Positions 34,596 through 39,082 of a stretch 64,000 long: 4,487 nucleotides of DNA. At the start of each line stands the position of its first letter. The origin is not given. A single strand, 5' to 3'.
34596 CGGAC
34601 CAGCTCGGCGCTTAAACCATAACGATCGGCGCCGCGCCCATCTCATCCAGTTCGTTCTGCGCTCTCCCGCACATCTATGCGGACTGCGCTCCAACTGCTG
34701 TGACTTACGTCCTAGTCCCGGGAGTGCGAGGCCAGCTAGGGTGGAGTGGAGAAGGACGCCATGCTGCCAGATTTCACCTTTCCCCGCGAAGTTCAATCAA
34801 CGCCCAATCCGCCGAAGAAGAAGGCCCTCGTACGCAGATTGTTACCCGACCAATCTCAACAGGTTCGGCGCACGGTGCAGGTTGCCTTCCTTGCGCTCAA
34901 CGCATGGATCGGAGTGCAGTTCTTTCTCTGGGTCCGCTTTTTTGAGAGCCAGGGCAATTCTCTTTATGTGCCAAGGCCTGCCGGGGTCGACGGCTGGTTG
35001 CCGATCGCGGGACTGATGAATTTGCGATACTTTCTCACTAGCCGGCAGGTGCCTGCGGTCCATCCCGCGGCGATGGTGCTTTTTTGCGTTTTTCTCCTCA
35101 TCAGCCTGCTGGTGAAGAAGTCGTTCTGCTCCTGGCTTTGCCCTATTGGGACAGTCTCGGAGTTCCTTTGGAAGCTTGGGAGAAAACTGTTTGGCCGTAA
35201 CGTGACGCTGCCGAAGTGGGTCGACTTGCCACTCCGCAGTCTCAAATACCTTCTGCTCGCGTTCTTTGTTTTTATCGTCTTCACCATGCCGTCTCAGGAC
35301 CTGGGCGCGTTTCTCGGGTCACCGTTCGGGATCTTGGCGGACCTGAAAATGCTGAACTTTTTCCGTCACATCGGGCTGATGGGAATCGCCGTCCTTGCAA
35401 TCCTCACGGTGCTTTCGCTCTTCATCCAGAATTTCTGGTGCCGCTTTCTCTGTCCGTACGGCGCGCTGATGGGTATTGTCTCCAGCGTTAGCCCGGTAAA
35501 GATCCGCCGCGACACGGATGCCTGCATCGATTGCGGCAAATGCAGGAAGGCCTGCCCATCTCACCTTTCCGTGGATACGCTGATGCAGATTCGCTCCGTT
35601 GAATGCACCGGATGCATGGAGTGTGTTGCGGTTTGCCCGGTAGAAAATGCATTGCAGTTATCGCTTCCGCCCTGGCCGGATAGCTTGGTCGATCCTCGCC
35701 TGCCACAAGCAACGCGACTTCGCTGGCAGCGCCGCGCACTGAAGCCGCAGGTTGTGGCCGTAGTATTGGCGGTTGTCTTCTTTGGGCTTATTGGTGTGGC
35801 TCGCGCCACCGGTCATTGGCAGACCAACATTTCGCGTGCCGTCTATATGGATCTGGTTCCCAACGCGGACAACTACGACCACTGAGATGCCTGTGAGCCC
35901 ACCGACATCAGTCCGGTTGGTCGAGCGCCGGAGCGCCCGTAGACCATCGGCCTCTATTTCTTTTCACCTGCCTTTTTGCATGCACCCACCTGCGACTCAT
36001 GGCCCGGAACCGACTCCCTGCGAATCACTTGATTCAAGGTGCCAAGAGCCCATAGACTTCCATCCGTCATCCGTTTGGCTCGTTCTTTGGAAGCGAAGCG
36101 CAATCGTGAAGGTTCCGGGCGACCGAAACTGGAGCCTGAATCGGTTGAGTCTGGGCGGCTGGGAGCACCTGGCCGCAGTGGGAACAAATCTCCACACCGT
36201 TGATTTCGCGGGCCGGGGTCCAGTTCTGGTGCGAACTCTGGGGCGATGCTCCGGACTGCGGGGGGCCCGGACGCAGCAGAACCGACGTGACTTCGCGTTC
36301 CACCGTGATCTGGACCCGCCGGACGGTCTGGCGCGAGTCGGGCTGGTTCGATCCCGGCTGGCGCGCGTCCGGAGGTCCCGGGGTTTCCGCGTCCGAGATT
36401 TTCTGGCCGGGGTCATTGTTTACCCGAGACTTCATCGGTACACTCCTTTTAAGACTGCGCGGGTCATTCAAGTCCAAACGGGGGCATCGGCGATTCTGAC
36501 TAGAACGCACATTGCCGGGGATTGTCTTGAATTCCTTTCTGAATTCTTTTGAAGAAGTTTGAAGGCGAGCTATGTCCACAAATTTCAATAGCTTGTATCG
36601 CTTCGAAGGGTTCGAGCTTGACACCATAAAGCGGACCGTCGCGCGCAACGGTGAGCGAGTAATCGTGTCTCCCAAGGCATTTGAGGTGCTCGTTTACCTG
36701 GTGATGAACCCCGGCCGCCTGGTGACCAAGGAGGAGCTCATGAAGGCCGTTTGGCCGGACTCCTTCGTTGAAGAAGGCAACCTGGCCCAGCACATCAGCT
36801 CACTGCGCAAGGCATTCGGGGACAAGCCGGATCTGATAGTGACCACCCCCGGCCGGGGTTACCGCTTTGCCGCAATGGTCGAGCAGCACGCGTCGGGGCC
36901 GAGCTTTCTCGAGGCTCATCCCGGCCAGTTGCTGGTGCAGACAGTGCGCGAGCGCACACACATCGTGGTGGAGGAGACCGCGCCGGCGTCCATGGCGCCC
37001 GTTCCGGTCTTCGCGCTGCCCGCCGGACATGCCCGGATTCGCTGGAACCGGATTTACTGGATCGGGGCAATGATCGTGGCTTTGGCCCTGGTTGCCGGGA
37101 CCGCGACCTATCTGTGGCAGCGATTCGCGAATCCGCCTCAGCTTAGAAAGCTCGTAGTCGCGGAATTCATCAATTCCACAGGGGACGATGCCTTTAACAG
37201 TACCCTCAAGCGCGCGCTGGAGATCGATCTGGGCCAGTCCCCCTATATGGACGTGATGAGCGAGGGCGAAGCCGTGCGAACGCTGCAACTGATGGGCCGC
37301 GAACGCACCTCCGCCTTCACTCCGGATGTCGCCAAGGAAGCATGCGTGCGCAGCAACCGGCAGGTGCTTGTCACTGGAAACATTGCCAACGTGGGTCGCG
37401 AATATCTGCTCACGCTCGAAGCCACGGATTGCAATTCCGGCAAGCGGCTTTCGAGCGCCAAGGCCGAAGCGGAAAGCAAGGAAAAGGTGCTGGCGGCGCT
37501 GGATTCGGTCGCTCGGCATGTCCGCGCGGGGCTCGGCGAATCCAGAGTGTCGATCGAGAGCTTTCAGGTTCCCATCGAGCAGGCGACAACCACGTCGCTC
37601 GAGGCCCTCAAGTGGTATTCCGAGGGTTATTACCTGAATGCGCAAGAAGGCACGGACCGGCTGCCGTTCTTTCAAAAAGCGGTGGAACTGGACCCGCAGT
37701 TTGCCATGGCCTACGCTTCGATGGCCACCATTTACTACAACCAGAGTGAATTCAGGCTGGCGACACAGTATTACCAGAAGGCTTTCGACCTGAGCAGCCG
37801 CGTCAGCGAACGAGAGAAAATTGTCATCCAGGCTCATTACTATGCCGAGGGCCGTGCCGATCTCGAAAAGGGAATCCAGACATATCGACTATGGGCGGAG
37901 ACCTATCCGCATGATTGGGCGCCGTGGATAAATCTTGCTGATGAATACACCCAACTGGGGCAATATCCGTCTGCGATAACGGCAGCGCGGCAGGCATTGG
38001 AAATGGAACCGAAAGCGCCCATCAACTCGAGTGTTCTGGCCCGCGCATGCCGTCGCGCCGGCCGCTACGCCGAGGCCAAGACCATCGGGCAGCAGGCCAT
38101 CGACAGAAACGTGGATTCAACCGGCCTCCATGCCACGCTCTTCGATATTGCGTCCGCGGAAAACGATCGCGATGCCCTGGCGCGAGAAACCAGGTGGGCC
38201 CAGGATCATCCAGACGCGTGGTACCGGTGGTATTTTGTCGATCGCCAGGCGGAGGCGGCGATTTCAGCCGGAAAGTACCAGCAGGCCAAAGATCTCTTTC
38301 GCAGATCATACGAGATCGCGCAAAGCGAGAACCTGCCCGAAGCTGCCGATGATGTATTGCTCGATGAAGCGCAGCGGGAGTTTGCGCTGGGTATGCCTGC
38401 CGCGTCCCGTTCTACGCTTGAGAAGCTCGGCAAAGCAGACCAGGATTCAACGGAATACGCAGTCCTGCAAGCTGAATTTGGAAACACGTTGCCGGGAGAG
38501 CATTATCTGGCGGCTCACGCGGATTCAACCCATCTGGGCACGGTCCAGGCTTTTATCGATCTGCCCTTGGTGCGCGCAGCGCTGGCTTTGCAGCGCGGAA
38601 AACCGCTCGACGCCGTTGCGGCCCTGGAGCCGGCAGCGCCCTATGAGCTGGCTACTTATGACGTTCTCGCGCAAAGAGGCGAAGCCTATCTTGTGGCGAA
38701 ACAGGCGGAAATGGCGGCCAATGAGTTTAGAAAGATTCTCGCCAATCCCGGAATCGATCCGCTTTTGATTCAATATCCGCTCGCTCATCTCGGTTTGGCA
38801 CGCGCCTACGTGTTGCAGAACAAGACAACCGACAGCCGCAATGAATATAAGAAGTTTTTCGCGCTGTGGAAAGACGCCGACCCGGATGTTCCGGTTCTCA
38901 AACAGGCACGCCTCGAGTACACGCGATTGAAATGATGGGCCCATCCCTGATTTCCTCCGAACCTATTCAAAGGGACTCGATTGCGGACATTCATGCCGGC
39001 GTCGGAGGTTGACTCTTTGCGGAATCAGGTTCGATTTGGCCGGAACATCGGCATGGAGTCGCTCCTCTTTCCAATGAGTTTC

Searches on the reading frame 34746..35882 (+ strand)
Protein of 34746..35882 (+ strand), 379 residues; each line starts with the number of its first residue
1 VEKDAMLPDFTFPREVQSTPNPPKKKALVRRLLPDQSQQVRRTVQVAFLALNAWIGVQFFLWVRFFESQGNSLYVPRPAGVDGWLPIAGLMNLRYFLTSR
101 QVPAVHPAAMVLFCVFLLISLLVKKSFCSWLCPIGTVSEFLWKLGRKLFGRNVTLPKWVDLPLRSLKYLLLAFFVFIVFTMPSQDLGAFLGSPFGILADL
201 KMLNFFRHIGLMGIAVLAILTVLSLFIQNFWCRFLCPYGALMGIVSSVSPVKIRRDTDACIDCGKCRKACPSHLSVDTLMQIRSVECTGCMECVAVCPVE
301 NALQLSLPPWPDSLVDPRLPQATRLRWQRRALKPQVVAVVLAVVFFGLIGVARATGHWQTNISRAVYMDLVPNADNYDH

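Call 3: search_protein_families(library=pfam, proteins=[window:34746-35882:+], max_evalue=0.01)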
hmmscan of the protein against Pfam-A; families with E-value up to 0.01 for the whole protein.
window:34746-35882:+ (379 aa): 15 families
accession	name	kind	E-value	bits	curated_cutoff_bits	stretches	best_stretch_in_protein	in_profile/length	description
PF12801.12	Fer4_5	-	2.5e-19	69.4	22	2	106-151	2-47/48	4Fe-4S binding domain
PF14697.11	Fer4_21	-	6.8e-10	39.4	35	1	256-304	4-58/59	4Fe-4S dicluster domain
PF00037.32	Fer4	-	1.4e-09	37.8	21.1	2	255-272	3-20/24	4Fe-4S binding domain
PF12837.12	Fer4_6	-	3.3e-09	36.7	25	2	253-273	2-22/24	4Fe-4S binding domain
PF13237.11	Fer4_10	-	5.4e-09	36.3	25.5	1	252-298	1-53/53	4Fe-4S dicluster domain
PF12838.12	Fer4_7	-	2.9e-08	34.5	27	2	280-300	31-51/52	4Fe-4S dicluster domain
PF13187.11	Fer4_9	-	3.2e-08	33.9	27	2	259-299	1-49/52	4Fe-4S dicluster domain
PF12797.12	Fer4_2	-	5e-05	23.5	24.5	1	253-272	3-22/22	4Fe-4S binding domain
PF12798.12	Fer4_3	-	5.4e-05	24.2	27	0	287-299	1-13/15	4Fe-4S binding domain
PF12800.12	Fer4_4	-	7.9e-05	23.1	24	1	258-271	2-15/17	4Fe-4S binding domain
PF13183.11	Fer4_8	-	0.00014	22.7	27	1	258-277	3-22/68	4Fe-4S dicluster domain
PF13746.11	Fer4_18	-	0.00071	20.2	27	1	255-297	56-95/114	4Fe-4S dicluster domain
PF13370.11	Fer4_13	-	0.00098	20.2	24.5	1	256-277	2-23/58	4Fe-4S single cluster domain of Ferredoxin I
PF25160.1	LdpA_Fe-S-bd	-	0.0032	17.7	27.6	0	281-301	22-42/49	LdpA Fe-S cluster-binding domain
PF13534.11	Fer4_17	-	0.0052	17.7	22.2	0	254-275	40-61/61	4Fe-4S dicluster domain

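Call 5: search_protein_families(library=ncbifam, proteins=[window:34746-35882:+], max_evalue=0.01)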
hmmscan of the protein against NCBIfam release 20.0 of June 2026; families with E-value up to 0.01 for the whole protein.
window:34746-35882:+ (379 aa): 34 families (the best 25 are shown)
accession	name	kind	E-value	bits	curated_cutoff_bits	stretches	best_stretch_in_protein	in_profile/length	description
TIGR02163.1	napH_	subfamily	2.2e-25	89.6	213.05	1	109-304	63-252/255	NapH/MauN family ferredoxin-type protein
NF007013.0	PRK09477.1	equivalog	8.3e-22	77.6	234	1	41-304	28-275/286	quinol dehydrogenase ferredoxin subunit NapH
NF046105.1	TransRegNosR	equivalog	2.4e-15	55.9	1000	1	107-294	479-662/680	transcriptional regulator NosR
TIGR02745.1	ccoG_rdxA_fixG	equivalog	2.7e-08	33.2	316.7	1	257-366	230-334/435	cytochrome c oxidase accessory protein CcoG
NF006183.0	PRK08318.1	equivalog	1.1e-07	31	335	1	252-305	336-397/422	NAD-dependent dihydropyrimidine dehydrogenase subunit PreA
NF038196.1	ferrodoxin_EFR1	subfamily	2.6e-07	30.9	75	1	257-300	183-227/242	EFR1 family ferrodoxin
TIGR02700.1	flavo_MJ0208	hypoth_equivalog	3.4e-07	29.8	251.35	1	233-300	125-192/234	dihydromethanopterin reductase (acceptor)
NF005504.0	PRK07118.1-3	equivalog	4e-07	29.7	437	1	256-310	217-273/293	Fe-S cluster domain-containing protein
TIGR01944.1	rnfB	subfamily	4.1e-07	29.7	68.7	1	256-301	111-159/190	RnfABCDGE type electron transport complex subunit B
NF045874.1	Vhu_polyferre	exception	6.6e-07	28.4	600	1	227-300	33-102/381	F420-non-reducing hydrogenase associated-polyferredoxin VhuB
NF058577.1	FdxA_fam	equivalog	2.2e-06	27.7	65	2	257-300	6-51/52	4Fe-4S ferredoxin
NF007382.0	PRK09898.1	equivalog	5.9e-06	25.9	213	1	232-304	131-199/208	ferredoxin-like protein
NF003475.0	PRK05113.1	equivalog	1.7e-05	24.8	203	1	256-300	111-158/190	electron transport complex subunit RsxB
NF040770.1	hetero_SS_HdrA2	exception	2.3e-05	22.7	1100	1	248-304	567-624/777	CoB-CoM heterodisulfide reductase HdrA2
TIGR03336.1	IOR_alpha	equivalog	9e-05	21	650.9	1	251-300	543-593/595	indolepyruvate ferredoxin oxidoreductase subunit alpha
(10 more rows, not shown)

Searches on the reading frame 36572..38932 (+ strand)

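Call 3: search_protein_families(library=pfam, proteins=[window:36572-38932:+], max_evalue=0.01)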
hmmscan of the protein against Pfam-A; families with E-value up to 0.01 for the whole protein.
window:36572-38932:+ (787 aa): 15 families
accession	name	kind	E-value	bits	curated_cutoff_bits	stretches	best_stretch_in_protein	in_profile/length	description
PF00486.34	Trans_reg_C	-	7.7e-19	68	26.2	1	27-99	1-77/77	Transcriptional regulatory protein, C terminal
PF07719.23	TPR_2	-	4.4e-13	48.7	27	1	452-481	4-33/34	Tetratricopeptide repeat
PF13424.12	TPR_12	-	7.2e-11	42.6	30.1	0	427-478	22-74/77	Tetratricopeptide repeat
PF00515.34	TPR_1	-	7.3e-11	41.8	27.8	2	452-481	4-33/34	Tetratricopeptide repeat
PF13428.12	TPR_14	-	1.2e-10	41.4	23.5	0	450-483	2-35/44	Tetratricopeptide repeat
PF14559.12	TPR_19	-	1.7e-10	41.5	25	2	461-516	3-58/68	Tetratricopeptide repeat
PF13181.12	TPR_8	-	1.5e-08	34.5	25.7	1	452-481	4-33/34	Tetratricopeptide repeat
PF13414.12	TPR_11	-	3.2e-07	30.3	26.8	0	457-483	2-28/42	TPR repeat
PF13374.12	TPR_10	-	3.5e-07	30.5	27.5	0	378-411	2-35/42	Tetratricopeptide repeat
PF13431.12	TPR_17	-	5.7e-07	29.7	24.4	1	366-395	1-30/34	Tetratricopeptide repeat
PF13432.12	TPR_16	-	6.5e-07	30.1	32.7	1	454-510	2-58/65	Tetratricopeptide repeat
PF13176.12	TPR_7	-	4.1e-06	26.9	27.9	0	452-479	2-29/36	Tetratricopeptide repeat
PF25063.1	ARM_TT21_C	-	6.8e-06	26.5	35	0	366-410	117-161/209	Tetratricopeptide repeat protein 21 C-terminal ARM domain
PF12895.13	ANAPC3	-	6.3e-05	23.6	27.2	0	463-517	3-56/82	Anaphase-promoting complex, cyclosome, subunit 3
PF07721.20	TPR_4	-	0.001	19.9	27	0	487-503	5-21/26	Tetratricopeptide repeat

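Call 5: search_protein_families(library=ncbifam, proteins=[window:36572-38932:+], max_evalue=0.01)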
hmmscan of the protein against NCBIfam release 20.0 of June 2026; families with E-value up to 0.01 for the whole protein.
window:36572-38932:+ (787 aa): 44 families (the best 25 are shown)
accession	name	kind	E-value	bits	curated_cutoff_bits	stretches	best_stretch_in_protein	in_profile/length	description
TIGR04510.1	mod_pep_cyc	subfamily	2.8e-53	181.6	400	1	194-727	247-790/814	putative peptide modification system cyclase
NF007540.1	PRK10153.1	equivalog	1.1e-12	47.6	400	1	22-145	19-142/516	lysine decarboxylation/transport transcriptional activator CadC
TIGR02917.1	PEP_TPR_lipo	equivalog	1.4e-12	46.3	312.2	1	367-577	488-693/899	XrtA/PEP-CTERM system TPR-repeat protein PrsT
NF053854.1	RespRegPhoBBctds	equivalog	3.9e-12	46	270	1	7-99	131-224/225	two-component system response regulator PhoB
TIGR02154.1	PhoB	equivalog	3.9e-11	42.7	296.2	1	10-99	133-225/226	phosphate regulon transcriptional regulator PhoB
NF009037.0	PRK12370.1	equivalog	4.6e-11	41.8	589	1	7-102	12-108/553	HilA/EilA family virulence transcriptional regulator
NF033117.2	vanR_ACDEGLN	exception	5.3e-11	42.5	350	1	7-98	129-224/226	VanR-ABDEGLN family response regulator transcription factor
NF033118.1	vanR-O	exception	5.7e-10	39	505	1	12-102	133-223/233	vancomycin resistance response regulator transcription factor VanR-O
NF040959.1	MamA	equivalog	8.2e-10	38.5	200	1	399-517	23-139/204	magnetosome protein MamA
NF033120.0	vanR_FM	exception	2.5e-09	37.1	460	1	5-100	131-230/231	vancomycin resistance response regulator transcription factor, VanR-F/VanR-M family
NF008034.0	PRK10766.1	equivalog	3.8e-09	36.4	275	1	6-103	134-230/231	two-component system response regulator TorR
NF045944.1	ResRegRpaBCyano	equivalog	6.1e-09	35.6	330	1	9-99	131-227/229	response regulator transcription factor RpaB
TIGR02521.1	type_IV_pilW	equivalog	1.2e-08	34.8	154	2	354-408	41-95/234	type IV pilus biogenesis/stability protein PilW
NF040689.1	MtrAB_MtrA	equivalog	4.7e-08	32.6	300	1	13-98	128-217/219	MtrAB system response regulator MtrA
NF007820.0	PRK10529.1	equivalog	4.9e-08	32.7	325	1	5-99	125-223/225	two-component system response regulator KdpE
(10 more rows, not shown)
